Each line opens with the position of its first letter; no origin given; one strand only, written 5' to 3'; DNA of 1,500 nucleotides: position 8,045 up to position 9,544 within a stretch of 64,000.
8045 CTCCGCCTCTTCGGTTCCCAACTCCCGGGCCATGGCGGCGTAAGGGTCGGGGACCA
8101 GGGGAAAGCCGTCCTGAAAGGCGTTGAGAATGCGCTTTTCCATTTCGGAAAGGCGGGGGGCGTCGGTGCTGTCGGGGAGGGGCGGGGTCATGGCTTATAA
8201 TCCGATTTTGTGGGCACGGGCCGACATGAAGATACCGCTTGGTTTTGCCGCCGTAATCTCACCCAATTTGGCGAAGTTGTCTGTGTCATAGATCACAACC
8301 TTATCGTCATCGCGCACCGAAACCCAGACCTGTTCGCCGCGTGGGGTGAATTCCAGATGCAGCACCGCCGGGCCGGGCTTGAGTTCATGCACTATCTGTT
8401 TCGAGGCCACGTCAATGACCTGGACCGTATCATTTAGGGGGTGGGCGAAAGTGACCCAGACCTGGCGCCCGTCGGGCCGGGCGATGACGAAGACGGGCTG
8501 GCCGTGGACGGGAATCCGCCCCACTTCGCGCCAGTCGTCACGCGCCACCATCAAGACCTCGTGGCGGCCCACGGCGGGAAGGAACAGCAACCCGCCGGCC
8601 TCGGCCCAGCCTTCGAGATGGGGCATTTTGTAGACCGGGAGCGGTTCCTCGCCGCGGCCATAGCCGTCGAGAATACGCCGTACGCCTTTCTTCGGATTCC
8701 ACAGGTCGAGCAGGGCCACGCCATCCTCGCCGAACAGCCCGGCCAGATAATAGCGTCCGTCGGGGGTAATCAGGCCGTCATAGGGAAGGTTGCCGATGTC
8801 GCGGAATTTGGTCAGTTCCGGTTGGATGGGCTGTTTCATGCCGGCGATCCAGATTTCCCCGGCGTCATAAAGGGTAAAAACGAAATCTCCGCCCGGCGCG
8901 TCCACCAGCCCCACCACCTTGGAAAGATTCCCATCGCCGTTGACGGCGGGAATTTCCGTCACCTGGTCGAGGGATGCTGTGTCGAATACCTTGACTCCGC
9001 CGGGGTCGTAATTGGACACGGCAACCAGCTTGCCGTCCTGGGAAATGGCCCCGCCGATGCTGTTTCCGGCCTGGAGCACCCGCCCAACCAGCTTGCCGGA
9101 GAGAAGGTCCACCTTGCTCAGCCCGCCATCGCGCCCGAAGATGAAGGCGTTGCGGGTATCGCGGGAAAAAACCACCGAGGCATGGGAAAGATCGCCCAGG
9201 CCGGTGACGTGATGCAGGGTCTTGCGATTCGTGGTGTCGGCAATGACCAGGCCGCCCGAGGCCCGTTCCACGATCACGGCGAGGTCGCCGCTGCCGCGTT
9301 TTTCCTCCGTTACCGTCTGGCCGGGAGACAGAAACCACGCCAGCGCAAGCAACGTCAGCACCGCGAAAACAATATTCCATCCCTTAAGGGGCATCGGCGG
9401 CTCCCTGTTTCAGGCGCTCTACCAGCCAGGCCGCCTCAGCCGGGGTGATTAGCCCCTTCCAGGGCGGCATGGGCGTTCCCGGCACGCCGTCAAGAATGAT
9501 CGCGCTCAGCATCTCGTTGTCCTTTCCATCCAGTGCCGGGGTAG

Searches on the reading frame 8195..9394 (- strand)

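Call 6: search_protein_families(library=pfam, proteins=[window:8195-9394:-])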
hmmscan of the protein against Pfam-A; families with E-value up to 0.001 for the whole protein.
window:8195-9394:- (399 aa): 4 families
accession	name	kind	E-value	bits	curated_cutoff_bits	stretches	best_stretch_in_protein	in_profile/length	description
PF02239.22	Cytochrom_D1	-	5.1e-103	344.9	25.5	1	34-393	2-367/368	Cytochrome D1 heme domain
PF25174.1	Beta-prop_THOC3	-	9.1e-08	31.9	305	1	290-384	81-171/272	THOC3 beta-propeller domain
PF10282.15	Lactonase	-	0.00032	20.5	21.7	0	90-145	61-121/344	Lactonase, 7-bladed beta-propeller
PF21783.3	YNCE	-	0.00065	19.6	27.1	0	280-351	52-121/339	YNCE-like beta-propeller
